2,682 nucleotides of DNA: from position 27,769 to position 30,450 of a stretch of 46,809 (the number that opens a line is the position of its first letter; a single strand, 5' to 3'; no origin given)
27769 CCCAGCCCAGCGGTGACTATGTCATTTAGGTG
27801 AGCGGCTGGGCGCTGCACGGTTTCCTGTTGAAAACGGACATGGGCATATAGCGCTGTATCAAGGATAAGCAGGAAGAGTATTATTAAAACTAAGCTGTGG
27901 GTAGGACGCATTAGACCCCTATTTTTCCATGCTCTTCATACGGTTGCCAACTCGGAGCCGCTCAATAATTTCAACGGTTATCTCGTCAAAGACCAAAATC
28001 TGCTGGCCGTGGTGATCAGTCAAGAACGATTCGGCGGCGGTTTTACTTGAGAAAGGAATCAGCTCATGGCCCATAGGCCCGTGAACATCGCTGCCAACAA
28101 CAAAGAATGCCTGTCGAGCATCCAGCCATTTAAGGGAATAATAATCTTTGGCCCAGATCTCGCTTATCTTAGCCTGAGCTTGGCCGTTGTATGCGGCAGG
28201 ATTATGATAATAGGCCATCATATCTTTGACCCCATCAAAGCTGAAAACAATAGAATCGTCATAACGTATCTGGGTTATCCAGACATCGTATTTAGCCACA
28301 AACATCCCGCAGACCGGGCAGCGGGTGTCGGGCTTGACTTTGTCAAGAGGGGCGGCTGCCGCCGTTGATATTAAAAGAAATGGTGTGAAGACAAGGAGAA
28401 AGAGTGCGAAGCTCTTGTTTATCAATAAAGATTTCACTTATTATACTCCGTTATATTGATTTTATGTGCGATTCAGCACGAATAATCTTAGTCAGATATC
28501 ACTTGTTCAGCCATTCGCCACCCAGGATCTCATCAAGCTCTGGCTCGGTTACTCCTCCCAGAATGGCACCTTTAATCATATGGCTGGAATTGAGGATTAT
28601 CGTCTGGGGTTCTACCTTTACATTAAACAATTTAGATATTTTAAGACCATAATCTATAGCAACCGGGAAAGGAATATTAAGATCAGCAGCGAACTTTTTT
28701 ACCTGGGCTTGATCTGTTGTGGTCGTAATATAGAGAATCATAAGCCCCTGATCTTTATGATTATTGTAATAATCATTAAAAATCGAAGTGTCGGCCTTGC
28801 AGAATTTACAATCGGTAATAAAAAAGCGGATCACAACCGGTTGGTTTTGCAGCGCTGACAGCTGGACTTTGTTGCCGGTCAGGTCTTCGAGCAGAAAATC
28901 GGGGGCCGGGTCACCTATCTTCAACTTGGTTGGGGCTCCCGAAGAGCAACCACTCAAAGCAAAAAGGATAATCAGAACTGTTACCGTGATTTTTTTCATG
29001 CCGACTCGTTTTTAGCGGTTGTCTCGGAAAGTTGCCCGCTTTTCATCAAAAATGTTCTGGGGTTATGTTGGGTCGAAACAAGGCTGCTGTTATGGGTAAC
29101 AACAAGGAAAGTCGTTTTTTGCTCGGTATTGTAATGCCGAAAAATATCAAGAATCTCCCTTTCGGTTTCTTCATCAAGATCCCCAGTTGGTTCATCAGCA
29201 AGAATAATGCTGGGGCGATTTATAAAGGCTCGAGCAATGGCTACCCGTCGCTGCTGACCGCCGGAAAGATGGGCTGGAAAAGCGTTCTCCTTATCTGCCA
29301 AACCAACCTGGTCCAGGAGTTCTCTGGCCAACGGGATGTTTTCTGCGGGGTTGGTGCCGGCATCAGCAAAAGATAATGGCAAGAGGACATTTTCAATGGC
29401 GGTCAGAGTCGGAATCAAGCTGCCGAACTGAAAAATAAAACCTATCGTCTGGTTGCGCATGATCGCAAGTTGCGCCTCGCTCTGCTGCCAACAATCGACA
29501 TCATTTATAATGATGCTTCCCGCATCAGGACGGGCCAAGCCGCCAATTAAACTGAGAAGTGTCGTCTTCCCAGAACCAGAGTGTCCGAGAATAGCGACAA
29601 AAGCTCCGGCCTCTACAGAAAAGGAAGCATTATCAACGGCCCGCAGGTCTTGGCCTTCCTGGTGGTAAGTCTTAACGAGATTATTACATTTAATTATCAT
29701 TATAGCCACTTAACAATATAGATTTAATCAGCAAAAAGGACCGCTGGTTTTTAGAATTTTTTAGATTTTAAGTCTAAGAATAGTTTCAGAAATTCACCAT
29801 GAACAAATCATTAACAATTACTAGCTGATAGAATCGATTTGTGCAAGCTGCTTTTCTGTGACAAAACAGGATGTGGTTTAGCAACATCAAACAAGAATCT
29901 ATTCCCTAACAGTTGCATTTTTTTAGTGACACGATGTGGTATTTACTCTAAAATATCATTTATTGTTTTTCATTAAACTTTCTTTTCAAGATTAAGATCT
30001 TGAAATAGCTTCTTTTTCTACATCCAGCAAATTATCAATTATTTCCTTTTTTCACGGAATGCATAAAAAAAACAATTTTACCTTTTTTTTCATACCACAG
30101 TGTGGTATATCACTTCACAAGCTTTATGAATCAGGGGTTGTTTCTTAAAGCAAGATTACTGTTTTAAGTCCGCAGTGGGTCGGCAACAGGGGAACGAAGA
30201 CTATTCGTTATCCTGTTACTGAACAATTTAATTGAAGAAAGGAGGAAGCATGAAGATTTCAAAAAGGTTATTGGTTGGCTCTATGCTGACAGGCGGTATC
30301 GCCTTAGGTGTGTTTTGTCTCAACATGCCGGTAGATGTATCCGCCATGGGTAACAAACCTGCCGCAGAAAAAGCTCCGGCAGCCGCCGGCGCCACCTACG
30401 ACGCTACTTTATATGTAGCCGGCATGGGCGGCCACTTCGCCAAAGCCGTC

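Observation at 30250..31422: A roughly 390-aa secreted protein sized for a 7-bladed propeller, with 9-10 scattered His and a lone CxxCH 20 residues from the C-terminus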

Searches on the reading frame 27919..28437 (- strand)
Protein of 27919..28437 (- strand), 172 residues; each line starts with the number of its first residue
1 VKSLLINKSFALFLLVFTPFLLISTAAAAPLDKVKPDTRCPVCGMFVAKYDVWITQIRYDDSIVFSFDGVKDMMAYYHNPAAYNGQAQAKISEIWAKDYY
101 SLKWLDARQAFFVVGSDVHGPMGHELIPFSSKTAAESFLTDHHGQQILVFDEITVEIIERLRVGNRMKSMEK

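Call 18: search_protein_families(library=pfam, proteins=[window:27919-28437:-], max_evalue=0.001)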
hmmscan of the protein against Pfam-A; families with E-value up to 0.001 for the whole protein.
window:27919-28437:- (172 aa): 1 family
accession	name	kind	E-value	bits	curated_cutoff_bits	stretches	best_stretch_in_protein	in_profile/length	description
PF05573.18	NosL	-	3.6e-32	111.9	24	1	33-157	3-130/131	NosL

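Call 36: search_protein_families(library=ncbifam, proteins=[window:27919-28437:-], max_evalue=0.01)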
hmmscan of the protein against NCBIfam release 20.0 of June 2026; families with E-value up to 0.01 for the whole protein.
window:27919-28437:- (172 aa): 0 families

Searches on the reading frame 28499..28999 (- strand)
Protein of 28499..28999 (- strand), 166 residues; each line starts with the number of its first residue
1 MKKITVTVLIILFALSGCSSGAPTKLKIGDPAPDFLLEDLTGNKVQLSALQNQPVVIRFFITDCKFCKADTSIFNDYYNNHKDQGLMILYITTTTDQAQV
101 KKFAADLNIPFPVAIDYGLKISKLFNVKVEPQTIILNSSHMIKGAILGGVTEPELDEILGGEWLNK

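Call 18: search_protein_families(library=pfam, proteins=[window:28499-28999:-], max_evalue=0.001)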
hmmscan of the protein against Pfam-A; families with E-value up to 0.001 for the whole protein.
window:28499-28999:- (166 aa): 3 families
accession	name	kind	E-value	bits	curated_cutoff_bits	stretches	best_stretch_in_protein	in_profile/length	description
PF00578.27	AhpC-TSA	-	1.5e-22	80.3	26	1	28-142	1-121/124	AhpC/TSA family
PF08534.16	Redoxin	-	2.3e-18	66.9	26.6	1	28-158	2-147/148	Redoxin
PF13905.12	Thioredoxin_8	-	1.9e-07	31.7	27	1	53-140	2-92/94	Thioredoxin-like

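Call 36: search_protein_families(library=ncbifam, proteins=[window:28499-28999:-], max_evalue=0.01)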
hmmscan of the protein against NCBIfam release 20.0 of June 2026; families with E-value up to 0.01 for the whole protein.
window:28499-28999:- (166 aa): 13 families
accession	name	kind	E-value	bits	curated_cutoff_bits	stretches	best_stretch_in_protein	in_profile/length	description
NF002854.0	PRK03147.1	subfamily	3.1e-27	95.6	170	1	8-159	18-169/176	thiol-disulfide oxidoreductase ResA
NF041202.1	StoA_CxxC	exception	3.5e-12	46.5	210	1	2-157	4-159/163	endospore biogenesis thiol-disulfide oxidoreductase StoA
NF006960.0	PRK09437.1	equivalog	2.6e-08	33.9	140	1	25-128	3-106/156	thioredoxin-dependent thiol peroxidase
NF041054.1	WAxxUGC_long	equivalog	5.4e-07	29.2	300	1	31-142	83-194/354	ResA-like WAxxUGC motif-containing protein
NF011941.0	PRK15412.1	equivalog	5.8e-05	22.7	359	1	23-143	33-156/185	thiol:disulfide interchange protein DsbE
NF010625.0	PRK14018.1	equivalog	0.00011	20.9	522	1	39-152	40-162/521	bifunctional peptide-methionine (S)-S-oxide reductase MsrA/peptide-methionine (R)-S-oxide reductase MsrB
NF040737.1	peroxi_PrxU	equivalog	0.00013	21.7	270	1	23-128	33-148/233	thioredoxin-dependent peroxiredoxin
NF053650.1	PerredPrxQDein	equivalog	0.00026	21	260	1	33-117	2-85/148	thioredoxin-dependent peroxiredoxin PrxQ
TIGR00385.1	dsbE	subfamily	0.00026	20.6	123.15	1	28-157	36-165/173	DsbE family thiol:disulfide interchange protein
NF038285.1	deiodinase_rel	hypoth_equivalog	0.00096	18.7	250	1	27-90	177-243/347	deiodinase family protein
NF008229.0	PRK10996.1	equivalog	0.0056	16.4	125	0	50-104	50-103/141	thioredoxin TrxC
NF045844.1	BC85_0335_fam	subfamily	0.0058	16.3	65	1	69-111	157-201/215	BC85_0335 family putative methyltransferase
NF040769.1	SelL_rel_redox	subfamily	0.0069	16.1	120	1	31-128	2-101/173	SelL-related redox protein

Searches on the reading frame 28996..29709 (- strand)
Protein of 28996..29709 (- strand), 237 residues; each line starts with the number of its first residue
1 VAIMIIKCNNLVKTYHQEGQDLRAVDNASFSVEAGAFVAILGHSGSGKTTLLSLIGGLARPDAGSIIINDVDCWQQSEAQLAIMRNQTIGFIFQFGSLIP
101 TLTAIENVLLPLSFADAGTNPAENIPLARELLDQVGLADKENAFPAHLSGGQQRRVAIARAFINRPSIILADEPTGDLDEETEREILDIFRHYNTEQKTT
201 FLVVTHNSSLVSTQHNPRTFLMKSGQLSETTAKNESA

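Call 18: search_protein_families(library=pfam, proteins=[window:28996-29709:-], max_evalue=0.001)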
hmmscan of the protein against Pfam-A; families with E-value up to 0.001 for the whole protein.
window:28996-29709:- (237 aa): 3 families
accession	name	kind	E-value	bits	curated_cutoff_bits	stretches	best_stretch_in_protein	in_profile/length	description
PF00005.33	ABC_tran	-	1.3e-32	113.7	25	1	26-175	2-136/137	ABC transporter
PF13304.12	AAA_21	-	2.9e-06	28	27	0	146-212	236-304/304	AAA domain, putative AbiEii toxin, Type IV TA system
PF02463.25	SMC_N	-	9.4e-06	25.6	40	0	145-218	134-209/220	RecF/RecN/SMC N terminal domain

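Call 36: search_protein_families(library=ncbifam, proteins=[window:28996-29709:-], max_evalue=0.01)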
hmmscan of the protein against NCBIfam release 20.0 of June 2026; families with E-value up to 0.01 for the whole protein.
window:28996-29709:- (237 aa): 194 families (the best 25 are shown)
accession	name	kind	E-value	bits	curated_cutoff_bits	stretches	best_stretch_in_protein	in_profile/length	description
TIGR02211.1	LolD_lipo_ex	equivalog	7.5e-66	221.8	307.75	1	5-228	1-220/221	lipoprotein-releasing ABC transporter ATP-binding protein LolD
NF008639.0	PRK11629.1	equivalog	4.6e-59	199.7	360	1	4-229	5-226/234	lipoprotein-releasing ABC transporter ATP-binding protein LolD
TIGR02673.1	FtsE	equivalog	3e-54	183.9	264.85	1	5-224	1-212/214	cell division ATP-binding protein FtsE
TIGR02982.1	heterocyst_DevA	subfamily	1e-51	175.6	295.8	1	6-227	2-219/220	ABC exporter ATP-binding subunit, DevA family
NF038007.1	ABC_ATP_DarD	equivalog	4.7e-50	170.1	375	1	6-227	2-218/218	darobactin export ABC transporter ATP-binding protein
NF007879.0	PRK10584.1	equivalog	1.9e-49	168.4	336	1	5-230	6-227/228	putative ABC transporter ATP-binding protein YbbA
TIGR03608.1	L_ocin_972_ABC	subfamily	1e-48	165.6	254.85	1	13-213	6-199/206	putative bacteriocin export ABC transporter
TIGR02315.1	ABC_phnC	equivalog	1.3e-46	159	266.1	1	5-227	1-224/243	phosphonate ABC transporter ATP-binding protein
NF008428.0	PRK11264.1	equivalog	1.6e-46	158.6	406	1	5-231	3-226/250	L-cystine ABC transporter ATP-binding protein TcyN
NF007826.0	PRK10535.1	equivalog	4.3e-46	157.4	966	1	5-231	4-225/648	macrolide ABC transporter ATP-binding protein/permease MacB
TIGR02314.1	ABC_MetN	equivalog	1.1e-44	152.9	499.7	1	5-228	1-220/343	methionine ABC transporter ATP-binding protein MetN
TIGR04521.1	ECF_ATPase_2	equivalog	1.3e-43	149.1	330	1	6-233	1-229/279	energy-coupling factor transporter ATPase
TIGR03005.1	ectoine_ehuA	equivalog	7.1e-42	143.4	345.4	1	11-232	6-230/252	ectoine/hydroxyectoine ABC transporter ATP-binding protein EhuA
NF007027.0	PRK09493.1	equivalog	1.2e-41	142.6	379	1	21-230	13-217/240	glutamine ABC transporter ATP-binding protein GlnQ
TIGR03265.1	PhnT2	equivalog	1.2e-40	139.9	457.7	1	12-209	7-196/353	putative 2-aminoethylphosphonate ABC transporter ATP-binding protein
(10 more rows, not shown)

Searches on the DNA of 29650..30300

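Call 87: search_rna_families(source=window, start=29650, end=30300, threshold=evalue, max_evalue=1)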
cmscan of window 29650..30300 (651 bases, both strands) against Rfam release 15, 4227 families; matches with E-value up to 1: 0.
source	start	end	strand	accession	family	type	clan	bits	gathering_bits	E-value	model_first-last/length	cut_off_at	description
